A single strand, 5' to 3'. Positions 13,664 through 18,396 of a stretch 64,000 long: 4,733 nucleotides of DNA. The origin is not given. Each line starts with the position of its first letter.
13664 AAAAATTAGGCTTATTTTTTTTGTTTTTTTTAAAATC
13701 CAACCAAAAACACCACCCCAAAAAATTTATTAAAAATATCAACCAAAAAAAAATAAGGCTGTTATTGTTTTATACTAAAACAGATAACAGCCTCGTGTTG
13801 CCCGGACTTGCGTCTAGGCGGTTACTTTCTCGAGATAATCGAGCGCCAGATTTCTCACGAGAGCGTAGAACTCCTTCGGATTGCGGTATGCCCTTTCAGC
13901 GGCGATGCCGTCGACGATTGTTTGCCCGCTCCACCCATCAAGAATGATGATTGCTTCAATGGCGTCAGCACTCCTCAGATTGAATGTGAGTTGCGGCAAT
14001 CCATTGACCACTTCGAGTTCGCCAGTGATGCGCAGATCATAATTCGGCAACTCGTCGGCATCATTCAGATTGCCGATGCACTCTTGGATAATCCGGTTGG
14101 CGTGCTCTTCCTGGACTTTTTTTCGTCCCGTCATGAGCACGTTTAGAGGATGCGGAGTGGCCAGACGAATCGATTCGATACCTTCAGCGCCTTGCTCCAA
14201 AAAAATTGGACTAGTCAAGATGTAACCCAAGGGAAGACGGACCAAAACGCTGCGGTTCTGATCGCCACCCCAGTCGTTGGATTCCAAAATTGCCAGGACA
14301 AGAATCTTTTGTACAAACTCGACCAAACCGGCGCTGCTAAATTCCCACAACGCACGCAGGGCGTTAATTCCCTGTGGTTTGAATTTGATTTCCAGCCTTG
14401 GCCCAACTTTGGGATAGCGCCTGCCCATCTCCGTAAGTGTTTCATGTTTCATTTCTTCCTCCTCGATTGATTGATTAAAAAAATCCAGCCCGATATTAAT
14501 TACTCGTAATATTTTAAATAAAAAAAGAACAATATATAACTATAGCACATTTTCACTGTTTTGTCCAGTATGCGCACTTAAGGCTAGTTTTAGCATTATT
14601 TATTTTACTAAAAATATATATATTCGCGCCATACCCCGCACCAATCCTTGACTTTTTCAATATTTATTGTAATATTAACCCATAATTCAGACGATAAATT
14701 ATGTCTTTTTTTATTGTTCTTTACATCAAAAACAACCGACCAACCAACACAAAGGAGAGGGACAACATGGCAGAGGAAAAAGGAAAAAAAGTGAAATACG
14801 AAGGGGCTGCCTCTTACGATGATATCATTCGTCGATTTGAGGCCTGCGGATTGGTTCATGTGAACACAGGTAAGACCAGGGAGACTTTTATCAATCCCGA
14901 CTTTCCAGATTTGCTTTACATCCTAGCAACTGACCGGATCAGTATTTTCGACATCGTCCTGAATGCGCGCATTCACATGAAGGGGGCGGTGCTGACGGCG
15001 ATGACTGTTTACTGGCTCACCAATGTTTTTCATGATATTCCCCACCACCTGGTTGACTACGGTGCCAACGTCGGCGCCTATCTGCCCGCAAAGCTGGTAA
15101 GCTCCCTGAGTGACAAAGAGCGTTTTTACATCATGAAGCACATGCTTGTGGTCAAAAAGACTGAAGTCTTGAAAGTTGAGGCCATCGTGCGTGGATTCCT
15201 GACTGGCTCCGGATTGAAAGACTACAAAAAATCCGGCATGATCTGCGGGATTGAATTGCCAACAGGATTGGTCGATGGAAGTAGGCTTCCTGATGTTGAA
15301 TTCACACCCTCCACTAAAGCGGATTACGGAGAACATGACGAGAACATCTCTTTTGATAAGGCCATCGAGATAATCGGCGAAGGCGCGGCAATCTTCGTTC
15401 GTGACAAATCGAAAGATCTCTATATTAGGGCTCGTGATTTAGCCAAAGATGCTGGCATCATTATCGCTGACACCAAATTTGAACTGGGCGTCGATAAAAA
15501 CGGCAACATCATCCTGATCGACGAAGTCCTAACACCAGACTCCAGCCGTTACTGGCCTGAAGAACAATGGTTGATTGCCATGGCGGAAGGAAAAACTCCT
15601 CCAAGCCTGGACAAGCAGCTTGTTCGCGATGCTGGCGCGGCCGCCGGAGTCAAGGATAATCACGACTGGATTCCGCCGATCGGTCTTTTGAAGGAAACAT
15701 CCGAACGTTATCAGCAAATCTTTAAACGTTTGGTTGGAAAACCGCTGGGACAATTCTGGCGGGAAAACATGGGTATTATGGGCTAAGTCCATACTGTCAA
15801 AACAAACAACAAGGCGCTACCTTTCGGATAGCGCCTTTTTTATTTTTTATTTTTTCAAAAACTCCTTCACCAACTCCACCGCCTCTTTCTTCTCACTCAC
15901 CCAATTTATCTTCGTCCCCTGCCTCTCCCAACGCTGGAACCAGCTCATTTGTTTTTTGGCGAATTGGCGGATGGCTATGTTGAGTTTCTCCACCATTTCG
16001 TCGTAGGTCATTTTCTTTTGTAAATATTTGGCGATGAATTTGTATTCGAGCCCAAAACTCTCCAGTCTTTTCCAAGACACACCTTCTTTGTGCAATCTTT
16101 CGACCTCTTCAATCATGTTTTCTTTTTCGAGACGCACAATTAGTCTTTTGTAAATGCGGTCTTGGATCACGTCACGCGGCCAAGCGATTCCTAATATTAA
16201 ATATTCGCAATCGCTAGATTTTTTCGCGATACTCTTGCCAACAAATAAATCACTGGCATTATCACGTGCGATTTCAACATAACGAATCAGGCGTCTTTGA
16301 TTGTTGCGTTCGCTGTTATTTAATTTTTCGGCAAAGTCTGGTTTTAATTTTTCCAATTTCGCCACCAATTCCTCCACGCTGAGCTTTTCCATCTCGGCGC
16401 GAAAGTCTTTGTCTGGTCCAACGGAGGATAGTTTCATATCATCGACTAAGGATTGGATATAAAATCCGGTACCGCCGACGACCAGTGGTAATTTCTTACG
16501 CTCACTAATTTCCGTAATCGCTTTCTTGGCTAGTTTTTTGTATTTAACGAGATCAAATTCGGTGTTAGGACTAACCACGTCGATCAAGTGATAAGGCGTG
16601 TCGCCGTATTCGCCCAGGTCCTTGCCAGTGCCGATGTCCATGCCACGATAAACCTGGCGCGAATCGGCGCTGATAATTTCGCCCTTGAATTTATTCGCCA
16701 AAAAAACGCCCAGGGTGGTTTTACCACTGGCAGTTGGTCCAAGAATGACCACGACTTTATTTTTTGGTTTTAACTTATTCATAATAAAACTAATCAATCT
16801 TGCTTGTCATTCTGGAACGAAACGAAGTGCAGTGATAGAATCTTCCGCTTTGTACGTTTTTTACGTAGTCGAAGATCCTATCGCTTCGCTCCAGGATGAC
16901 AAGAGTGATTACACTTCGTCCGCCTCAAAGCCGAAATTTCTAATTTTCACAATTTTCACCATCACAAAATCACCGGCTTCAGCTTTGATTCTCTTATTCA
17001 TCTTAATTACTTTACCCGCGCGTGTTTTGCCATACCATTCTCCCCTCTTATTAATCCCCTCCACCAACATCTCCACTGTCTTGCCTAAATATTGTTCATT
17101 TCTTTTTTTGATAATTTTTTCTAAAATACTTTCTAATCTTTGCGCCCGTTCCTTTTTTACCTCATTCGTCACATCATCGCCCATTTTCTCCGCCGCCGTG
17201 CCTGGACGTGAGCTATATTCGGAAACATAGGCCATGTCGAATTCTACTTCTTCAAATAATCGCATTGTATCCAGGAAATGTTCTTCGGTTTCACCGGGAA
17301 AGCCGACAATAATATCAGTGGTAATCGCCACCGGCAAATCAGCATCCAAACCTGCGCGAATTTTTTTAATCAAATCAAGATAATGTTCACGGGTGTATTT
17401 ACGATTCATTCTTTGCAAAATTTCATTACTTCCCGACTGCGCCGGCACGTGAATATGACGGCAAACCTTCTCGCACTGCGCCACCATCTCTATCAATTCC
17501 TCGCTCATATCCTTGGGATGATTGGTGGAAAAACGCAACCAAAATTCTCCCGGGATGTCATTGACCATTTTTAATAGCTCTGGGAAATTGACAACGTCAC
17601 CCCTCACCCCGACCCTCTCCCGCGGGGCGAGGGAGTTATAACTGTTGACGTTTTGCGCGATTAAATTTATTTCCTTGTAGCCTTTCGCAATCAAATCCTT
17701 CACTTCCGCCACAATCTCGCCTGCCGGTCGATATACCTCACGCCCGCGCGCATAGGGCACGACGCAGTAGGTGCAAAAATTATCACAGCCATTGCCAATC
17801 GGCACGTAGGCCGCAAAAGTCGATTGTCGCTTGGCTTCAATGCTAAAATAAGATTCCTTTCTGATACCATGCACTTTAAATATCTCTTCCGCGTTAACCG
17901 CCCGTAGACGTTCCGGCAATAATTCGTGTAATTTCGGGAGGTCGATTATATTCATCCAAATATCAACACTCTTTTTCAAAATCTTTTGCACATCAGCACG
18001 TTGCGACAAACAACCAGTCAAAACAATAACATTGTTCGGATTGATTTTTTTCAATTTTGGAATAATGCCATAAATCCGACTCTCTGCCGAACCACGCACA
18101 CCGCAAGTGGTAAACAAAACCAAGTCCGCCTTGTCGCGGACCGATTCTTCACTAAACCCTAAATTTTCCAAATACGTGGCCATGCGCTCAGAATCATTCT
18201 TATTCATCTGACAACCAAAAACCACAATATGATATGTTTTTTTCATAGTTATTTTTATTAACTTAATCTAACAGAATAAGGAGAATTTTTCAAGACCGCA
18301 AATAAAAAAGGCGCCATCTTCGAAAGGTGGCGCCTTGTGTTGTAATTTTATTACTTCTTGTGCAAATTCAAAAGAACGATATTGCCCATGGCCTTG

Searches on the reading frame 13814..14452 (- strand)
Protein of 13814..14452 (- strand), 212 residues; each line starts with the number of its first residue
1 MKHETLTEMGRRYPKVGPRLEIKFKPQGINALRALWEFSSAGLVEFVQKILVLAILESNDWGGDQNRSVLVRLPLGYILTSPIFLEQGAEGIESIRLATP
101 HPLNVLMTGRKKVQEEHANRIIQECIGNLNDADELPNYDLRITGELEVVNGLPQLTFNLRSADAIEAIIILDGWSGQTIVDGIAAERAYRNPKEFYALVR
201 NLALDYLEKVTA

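Call 11: search_protein_families(library=pfam, proteins=[window:13814-14452:-], max_evalue=0.01)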
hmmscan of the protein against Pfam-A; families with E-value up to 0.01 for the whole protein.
window:13814-14452:- (212 aa): 0 families

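Call 12: find_encoding_contigs(protein=window:13814-14452:-, flank=10000, max_places=10)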
Protein window:13814-14452:- (212 aa): 4 contigs read that carry it; 1 place shown.
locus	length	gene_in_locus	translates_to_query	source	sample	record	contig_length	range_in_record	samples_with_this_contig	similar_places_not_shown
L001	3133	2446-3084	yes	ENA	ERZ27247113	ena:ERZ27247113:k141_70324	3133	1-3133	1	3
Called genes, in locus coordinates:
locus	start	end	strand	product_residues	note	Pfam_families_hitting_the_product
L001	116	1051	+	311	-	PF01745:IPT (faint), PF01715:IPPT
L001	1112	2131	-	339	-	PF01259:SAICAR_synt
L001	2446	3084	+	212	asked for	-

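Call 15: find_homologous_proteins(query=window:13814-14452:-)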
Query window:13814-14452:- (212 aa): 14 proteins with E <= 0.001 among 700 candidates.
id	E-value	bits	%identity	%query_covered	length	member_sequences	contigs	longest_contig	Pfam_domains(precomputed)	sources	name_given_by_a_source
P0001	4.2e-135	466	100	100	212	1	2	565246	-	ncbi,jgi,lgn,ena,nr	ncbi:hypothetical protein L6270_04510 [Candidatus Parcubacteria bacterium]|nr:hypothetical protein [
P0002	4.2e-97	342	71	100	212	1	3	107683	-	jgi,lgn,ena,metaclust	metaclust:\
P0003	9.4e-97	341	73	100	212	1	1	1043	-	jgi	jgi:hypothetical protein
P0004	5.2e-88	312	71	96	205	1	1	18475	-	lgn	-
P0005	2.2e-64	235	53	100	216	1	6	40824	-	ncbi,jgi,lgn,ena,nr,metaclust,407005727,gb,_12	ncbi:MAG: hypothetical protein ACD_7C00126G0014 [uncultured bacterium]|nr:MAG: hypothetical protein 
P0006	7.9e-64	233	54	100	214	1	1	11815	-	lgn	-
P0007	8.6e-60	220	52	100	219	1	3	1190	-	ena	-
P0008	2.9e-58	215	50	100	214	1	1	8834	-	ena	-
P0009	1.3e-57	213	50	100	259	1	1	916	-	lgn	-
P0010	1.6e-57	212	51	100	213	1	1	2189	-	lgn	-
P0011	2.3e-56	209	50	100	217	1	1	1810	-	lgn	-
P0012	3.3e-54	202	47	100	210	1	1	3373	-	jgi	jgi:hypothetical protein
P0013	8.3e-52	194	50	100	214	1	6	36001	-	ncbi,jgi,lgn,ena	-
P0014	1.4e-17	82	33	100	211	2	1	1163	-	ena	-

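Call 18: find_encoding_contigs(protein=P0002, flank=8000, max_places=3)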
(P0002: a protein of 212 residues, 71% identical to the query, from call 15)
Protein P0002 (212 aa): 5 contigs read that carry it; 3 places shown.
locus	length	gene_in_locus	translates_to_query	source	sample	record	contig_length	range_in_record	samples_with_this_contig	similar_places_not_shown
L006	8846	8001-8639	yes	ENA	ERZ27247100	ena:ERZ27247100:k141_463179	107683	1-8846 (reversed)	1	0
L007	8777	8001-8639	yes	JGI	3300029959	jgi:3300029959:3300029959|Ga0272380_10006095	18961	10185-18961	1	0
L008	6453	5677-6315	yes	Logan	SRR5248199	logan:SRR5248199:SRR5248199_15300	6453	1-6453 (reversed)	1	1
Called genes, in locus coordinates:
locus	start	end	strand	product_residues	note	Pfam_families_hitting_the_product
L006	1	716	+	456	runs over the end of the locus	PF00919:UPF0004, PF04055:Radical_SAM, PF01938:TRAM (weak)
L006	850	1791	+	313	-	PF20720:nSTAND3 (faint), PF01715:IPPT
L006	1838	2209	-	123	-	-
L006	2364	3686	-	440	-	PF01259:SAICAR_synt, PF00731:AIRC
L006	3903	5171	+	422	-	PF00089:Trypsin, PF10459:Peptidase_S46 (faint), PF13365:Trypsin_2, PF13180:PDZ_2, PF00595:PDZ (weak), PF17820:PDZ_6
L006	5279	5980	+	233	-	PF01808:AICARFT_IMPCHas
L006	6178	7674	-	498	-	PF07991:KARI_N, PF01450:KARI_C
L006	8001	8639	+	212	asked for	-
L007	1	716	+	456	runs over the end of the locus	PF00919:UPF0004, PF04055:Radical_SAM, PF01938:TRAM (weak)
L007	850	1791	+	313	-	PF20720:nSTAND3 (faint), PF01715:IPPT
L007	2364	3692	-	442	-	PF01259:SAICAR_synt, PF00731:AIRC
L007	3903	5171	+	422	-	PF00089:Trypsin, PF10459:Peptidase_S46 (faint), PF13365:Trypsin_2, PF13180:PDZ_2, PF00595:PDZ (weak), PF17820:PDZ_6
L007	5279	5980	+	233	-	PF01808:AICARFT_IMPCHas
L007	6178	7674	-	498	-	PF07991:KARI_N, PF01450:KARI_C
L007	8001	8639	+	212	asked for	-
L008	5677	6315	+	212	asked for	-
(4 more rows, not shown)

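Call 19: find_encoding_contigs(protein=P0004, flank=8000, max_places=3)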
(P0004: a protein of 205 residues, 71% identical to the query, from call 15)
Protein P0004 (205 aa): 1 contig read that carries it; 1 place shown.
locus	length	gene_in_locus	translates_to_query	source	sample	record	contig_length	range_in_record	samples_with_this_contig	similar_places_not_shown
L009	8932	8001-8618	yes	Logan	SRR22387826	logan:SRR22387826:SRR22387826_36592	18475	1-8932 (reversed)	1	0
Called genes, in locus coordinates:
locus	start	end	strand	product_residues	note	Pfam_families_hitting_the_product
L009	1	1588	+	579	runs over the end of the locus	PF09972:DUF2207, PF20990:DUF2207_C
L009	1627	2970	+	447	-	PF00919:UPF0004, PF04055:Radical_SAM, PF01938:TRAM (weak)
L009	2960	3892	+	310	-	PF01745:IPT (faint), PF01715:IPPT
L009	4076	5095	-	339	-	PF01259:SAICAR_synt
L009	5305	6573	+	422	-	PF00089:Trypsin, PF10459:Peptidase_S46 (faint), PF13365:Trypsin_2, PF13180:PDZ_2, PF00595:PDZ (weak), PF17820:PDZ_6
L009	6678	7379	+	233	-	PF01808:AICARFT_IMPCHas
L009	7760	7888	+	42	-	-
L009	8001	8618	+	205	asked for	-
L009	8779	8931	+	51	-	?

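Call 20: find_encoding_contigs(protein=P0005, flank=8000, max_places=3)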
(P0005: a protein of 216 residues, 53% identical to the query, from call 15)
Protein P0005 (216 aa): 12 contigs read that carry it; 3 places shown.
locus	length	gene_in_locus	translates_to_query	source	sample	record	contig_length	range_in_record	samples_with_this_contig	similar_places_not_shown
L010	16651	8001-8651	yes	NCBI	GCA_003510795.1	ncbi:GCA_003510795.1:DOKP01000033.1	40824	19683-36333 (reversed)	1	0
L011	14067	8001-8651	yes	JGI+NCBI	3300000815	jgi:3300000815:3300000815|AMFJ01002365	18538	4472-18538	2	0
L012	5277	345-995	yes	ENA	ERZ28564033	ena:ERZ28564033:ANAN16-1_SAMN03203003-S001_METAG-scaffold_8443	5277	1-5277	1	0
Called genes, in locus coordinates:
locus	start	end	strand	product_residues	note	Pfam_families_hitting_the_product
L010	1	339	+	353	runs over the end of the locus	PF04055:Radical_SAM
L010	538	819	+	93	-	PF02325:CCB3_YggT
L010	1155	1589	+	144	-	-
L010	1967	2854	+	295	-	PF00291:PALP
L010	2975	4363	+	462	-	PF17159:MASE3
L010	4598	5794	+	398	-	-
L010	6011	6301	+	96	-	-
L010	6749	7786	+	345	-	PF07914:DUF1679, PF02958:EcKL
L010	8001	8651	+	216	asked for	-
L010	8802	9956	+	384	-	-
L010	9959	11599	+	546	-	PF01580:FtsK_SpoIIIE (faint), PF01935:DUF87, PF10412:TrwB_AAD_bind (weak)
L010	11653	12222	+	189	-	-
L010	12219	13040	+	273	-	PF20903:SPL (weak), PF04055:Radical_SAM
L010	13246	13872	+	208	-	PF04607:RelA_SpoT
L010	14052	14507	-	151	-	PF03449:GreA_GreB_N, PF01272:GreA_GreB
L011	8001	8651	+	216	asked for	-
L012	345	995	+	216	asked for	-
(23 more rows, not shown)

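Call 30: search_protein_families(library=ncbifam, proteins=[window:13814-14452:-], max_evalue=0.01)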
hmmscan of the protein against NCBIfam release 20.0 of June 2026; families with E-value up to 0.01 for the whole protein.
window:13814-14452:- (212 aa): 0 families

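Call 31: search_protein_families(library=padloc, proteins=[window:13814-14452:-], max_evalue=0.001)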
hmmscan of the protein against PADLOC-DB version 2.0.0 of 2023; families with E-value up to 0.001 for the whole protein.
window:13814-14452:- (212 aa): 0 families

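Call 43: find_encoding_contigs(protein=P0013, flank=7000, max_places=3)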
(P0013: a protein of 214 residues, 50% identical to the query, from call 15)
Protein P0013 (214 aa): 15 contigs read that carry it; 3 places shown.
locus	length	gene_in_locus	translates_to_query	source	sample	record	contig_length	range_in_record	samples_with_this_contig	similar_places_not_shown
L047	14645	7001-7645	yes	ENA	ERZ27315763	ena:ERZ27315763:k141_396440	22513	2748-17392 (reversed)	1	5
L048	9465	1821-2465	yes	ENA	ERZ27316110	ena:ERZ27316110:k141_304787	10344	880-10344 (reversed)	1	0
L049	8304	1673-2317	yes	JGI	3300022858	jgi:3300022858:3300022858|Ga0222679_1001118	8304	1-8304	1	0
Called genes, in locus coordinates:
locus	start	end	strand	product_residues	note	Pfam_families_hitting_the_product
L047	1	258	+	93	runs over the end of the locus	-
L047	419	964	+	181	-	PF07638:Sigma70_ECF, PF04542:Sigma70_r2, PF08281:Sigma70_r4_2, PF04545:Sigma70_r4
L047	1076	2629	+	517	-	-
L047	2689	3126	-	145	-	-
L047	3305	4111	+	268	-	PF01978:TrmB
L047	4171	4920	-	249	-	PF02535:Zip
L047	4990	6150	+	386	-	PF07690:MFS_1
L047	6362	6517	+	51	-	-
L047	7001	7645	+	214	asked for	-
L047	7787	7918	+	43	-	-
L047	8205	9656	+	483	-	PF03193:RsgA_GTPase (faint), PF00005:ABC_tran, PF02463:SMC_N (faint), PF13191:AAA_16 (faint), PF13401:AAA_22 (faint), PF13555:AAA_29 (faint), PF20720:nSTAND3 (faint), PF00005:ABC_tran, +2 more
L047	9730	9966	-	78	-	PF00830:Ribosomal_L28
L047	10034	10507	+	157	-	PF09424:YqeY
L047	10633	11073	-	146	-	PF00293:NUDIX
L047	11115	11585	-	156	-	PF18931:DUF5680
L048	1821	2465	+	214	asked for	-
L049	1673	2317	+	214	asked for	-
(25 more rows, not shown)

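Call 44: find_encoding_contigs(protein=P0006, flank=7000, max_places=2)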
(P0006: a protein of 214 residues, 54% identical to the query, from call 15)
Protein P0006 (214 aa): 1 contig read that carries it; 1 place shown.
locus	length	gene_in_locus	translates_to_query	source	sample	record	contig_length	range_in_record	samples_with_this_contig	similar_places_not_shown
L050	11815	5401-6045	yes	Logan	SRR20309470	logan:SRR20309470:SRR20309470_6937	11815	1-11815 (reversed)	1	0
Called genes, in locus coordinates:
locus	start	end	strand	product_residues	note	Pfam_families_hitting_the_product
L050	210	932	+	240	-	PF02811:PHP, PF01876:RNase_P_p30 (weak)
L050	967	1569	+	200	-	PF00583:Acetyltransf_1 (weak)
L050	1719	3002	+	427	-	PF00078:RVT_1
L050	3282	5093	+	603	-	PF02310:B12-binding (faint)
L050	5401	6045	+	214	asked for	-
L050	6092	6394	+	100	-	-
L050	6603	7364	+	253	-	-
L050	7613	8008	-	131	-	-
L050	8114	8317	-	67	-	-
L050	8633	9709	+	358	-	PF04055:Radical_SAM, PF13186:SPASM (weak)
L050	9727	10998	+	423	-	PF04055:Radical_SAM, PF13186:SPASM (weak)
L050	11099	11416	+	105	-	-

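Call 45: find_encoding_contigs(protein=P0008, flank=7000, max_places=2)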
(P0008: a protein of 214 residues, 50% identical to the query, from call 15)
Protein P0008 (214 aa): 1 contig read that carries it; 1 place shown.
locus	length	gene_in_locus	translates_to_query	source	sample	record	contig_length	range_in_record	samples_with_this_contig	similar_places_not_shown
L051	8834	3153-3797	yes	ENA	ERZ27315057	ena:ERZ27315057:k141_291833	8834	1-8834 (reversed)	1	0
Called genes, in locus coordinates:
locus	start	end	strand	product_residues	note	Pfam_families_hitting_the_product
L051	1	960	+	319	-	?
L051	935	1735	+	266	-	PF06182:ABC2_membrane_6 (weak)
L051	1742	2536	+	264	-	PF06182:ABC2_membrane_6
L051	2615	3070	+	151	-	-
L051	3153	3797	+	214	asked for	-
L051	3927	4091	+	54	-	-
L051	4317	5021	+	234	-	-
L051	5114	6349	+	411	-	PF13644:DKNYY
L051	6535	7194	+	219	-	PF13644:DKNYY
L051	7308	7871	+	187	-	PF06414:Zeta_toxin, PF13671:AAA_33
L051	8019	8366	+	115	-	PF03013:Pyr_excise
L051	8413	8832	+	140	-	?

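Call 53: search_solved_structures(query=A3, max_evalue=1)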
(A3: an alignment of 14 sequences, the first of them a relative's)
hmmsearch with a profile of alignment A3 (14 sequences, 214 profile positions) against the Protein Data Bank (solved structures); distinct sequences matched with E-value up to 1: 3.
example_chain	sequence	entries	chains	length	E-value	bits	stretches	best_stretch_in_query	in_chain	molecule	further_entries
7vge_E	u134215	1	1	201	0.68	12.8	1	56-111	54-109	Serine protease HTRA2, mitochondrial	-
7vge_D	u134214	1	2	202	0.68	12.8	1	56-111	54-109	Serine protease HTRA2, mitochondrial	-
7vge_A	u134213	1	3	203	0.69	12.7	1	56-111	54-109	Serine protease HTRA2, mitochondrial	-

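Call 54: search_protein_families(library=phrogs, proteins=[window:13814-14452:-, L009:8779-8931:+], max_evalue=0.01)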
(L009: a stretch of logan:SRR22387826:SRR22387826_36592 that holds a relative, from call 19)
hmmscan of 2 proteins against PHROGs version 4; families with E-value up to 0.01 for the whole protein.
window:13814-14452:- (212 aa): 0 families

L009:8779-8931:+ (51 aa): 0 families

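Call 55: predict_structure(alignment_id=A3)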
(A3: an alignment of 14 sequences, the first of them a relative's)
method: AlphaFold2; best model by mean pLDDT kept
length: 212 residues; sequences in the alignment: 14
mean_pLDDT: 91.2   pTM: 0.84
mean pLDDT of the five models: 91.2, 90.4, 90.3, 89.7, 88.4
residues with pLDDT >= 90: 153; 70-90: 57; 50-70: 2; < 50: 0
segments of 3 or more residues with pLDDT < 50: none
pLDDT, mean of each block of 10 residues (from residue 1): 92 85 95 93 93 96 93 89 89 92 89 94 93 82 95 95 93 92 85 92 91 82
secondary structure, 60 per line:
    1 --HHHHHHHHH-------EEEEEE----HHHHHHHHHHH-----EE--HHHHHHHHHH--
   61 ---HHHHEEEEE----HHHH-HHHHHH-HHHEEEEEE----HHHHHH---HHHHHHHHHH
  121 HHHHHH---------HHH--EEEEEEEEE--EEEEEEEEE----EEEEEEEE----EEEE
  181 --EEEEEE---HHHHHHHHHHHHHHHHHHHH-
elements in order: H3-11 E19-24 H29-39 H49-58 H64-67 E68-72 H77-80 H82-87 E92-97 H102-107 H111-126 E141-149 E152-160 E165-172 E177-180 E183-188 H192-211

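Call 58: fold_search(model_id=the predicted structure, library=pdb)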
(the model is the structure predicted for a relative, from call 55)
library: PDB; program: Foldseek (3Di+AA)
matches with E <= 10: 848; with E <= 0.001: 0
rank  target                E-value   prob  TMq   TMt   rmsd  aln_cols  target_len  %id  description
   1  9bk6_A                3.9e-02  0.23  0.15  0.25  15.1       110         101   20  Structure of B10_CYTX binder-complex (released 2024-10-09)
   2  8trh_Q                6.6e-02  0.77  0.26  0.12   6.7       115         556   14  The IDRc bound human core Mediator complex (released 2024-10-09)
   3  8dte                  1.3e-01  0.35  0.18  0.22  15.6       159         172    9  Crystal Structure of a toluene tolerance periplasmic transport protein from Neisseria gonorrhoeae (released 2022-08-10)
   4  6u3r_MODEL_1_A        1.5e-01  0.47  0.15  0.17   4.7        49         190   14  Solution NMR structure of the DNAJB6b deltaST variant (Aligned on the J domain) (released 2019-10-09)
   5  9y9m_Y                1.6e-01  0.38  0.26  0.21  13.3       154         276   10  Capping protein bound to the barbed end of cofilactin (released 2026-03-04)
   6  7ccc_C                2.3e-01  0.57  0.31  0.26  13.1       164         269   10  The structure of the actin filament uncapping complex mediated by twinfilin (released 2021-02-03)
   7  7u65_G                2.3e-01  0.47  0.20  0.40   7.1        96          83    5  Structure of E. coli dGTPase bound to T7 bacteriophage protein Gp1.2 (released 2022-08-31)
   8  9y9l_Y                2.4e-01  0.38  0.29  0.24  14.2       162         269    9  CP at the barbed end with one cofilin on second-to-last subunit (released 2026-03-04)
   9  7enc_q                2.7e-01  0.44  0.26  0.13   7.2       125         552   15  TFIID-based PIC-Mediator holo-complex in fully-assembled state (hPIC-MED) (released 2021-05-26)
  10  9yim_Y                2.7e-01  0.23  0.26  0.21  14.4       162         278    9  Capping protein bound to the barbed end of F-actin (released 2026-03-04)
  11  7ds8_A                3.0e-01  0.12  0.24  0.19  17.0       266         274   10  Crystal structure of actin capping protein in complex with twinflin-1/CD2AP CPI chimera peptide (CDN-TWC) (released 2021-03-03)
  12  3lk2_A                3.4e-01  0.33  0.28  0.23  13.6       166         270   10  Crystal structure of CapZ bound to the uncapping motif from CARMIL (released 2010-04-07)
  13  3aaa_A                3.4e-01  0.16  0.24  0.20  14.0       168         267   10  Crystal Structure of Actin capping protein in complex with V-1 (released 2010-08-04)
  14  9b7j_N                3.6e-01  0.51  0.33  0.26  12.5       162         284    8  Cryo-EM structure of human dynactin complex bound to Chlamydia effector Dre1 (released 2025-04-16)
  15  7ena_q                4.1e-01  0.44  0.26  0.12   6.6       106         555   13  TFIID-based PIC-Mediator holo-complex in pre-assembled state (pre-hPIC-MED) (released 2021-05-26)
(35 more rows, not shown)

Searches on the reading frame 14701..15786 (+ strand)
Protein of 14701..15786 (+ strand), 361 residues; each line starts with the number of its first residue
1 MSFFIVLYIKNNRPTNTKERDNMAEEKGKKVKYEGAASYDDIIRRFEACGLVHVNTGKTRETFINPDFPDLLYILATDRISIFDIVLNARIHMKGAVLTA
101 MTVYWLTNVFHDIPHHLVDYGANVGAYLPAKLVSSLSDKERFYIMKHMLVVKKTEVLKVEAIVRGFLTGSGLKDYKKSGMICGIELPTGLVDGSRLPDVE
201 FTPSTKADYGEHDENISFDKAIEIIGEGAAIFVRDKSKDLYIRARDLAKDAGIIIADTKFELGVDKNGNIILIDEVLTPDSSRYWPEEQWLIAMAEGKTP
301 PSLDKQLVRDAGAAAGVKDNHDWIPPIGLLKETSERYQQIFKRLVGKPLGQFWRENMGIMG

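Call 11: search_protein_families(library=pfam, proteins=[window:14701-15786:+], max_evalue=0.01)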
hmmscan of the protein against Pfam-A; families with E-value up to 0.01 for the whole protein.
window:14701-15786:+ (361 aa): 1 family
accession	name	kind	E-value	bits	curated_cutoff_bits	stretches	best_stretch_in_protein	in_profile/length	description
PF01259.24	SAICAR_synt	-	2.1e-56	191.7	20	1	54-311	2-218/233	SAICAR synthetase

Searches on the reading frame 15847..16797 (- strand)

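Call 11: search_protein_families(library=pfam, proteins=[window:15847-16797:-], max_evalue=0.01)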
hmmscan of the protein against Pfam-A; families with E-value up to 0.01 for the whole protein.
window:15847-16797:- (316 aa): 4 families
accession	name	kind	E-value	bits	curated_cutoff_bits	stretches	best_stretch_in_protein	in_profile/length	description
PF01715.23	IPPT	-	2.8e-59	201.2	23.6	1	48-289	1-242/243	IPP transferase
PF01745.22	IPT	-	2.1e-05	24.5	20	1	14-61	2-49/233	Isopentenyl transferase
PF20720.3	nSTAND3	-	0.00017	21.8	27.2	1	12-40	16-44/155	Novel STAND NTPase 3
PF13238.12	AAA_18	-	0.0099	16.8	29.4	0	16-49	1-31/128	AAA domain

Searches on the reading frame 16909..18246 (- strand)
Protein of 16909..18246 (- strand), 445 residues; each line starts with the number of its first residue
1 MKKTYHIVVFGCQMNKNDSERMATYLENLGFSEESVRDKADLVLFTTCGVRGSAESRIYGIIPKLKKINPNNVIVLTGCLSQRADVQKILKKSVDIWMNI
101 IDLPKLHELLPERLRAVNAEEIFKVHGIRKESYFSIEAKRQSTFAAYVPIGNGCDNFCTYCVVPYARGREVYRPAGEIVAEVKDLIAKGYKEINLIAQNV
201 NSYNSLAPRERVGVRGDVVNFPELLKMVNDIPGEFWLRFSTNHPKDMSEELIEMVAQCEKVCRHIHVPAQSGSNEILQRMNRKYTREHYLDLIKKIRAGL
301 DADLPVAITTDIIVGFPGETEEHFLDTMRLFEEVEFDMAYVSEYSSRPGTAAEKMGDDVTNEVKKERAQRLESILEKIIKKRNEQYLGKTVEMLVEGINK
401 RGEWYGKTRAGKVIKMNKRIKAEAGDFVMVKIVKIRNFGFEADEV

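Call 11: search_protein_families(library=pfam, proteins=[window:16909-18246:-], max_evalue=0.01)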
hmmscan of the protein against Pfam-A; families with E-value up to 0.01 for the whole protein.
window:16909-18246:- (445 aa): 3 families
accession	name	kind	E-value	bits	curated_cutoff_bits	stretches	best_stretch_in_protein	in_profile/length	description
PF04055.27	Radical_SAM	-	1.7e-28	100.3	29.5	1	148-330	1-165/166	Radical SAM superfamily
PF00919.26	UPF0004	-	4.8e-23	81.5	27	1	5-96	2-95/98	Uncharacterized protein family UPF0004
PF01938.26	TRAM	-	9.1e-08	32.3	21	1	385-438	2-54/61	TRAM domain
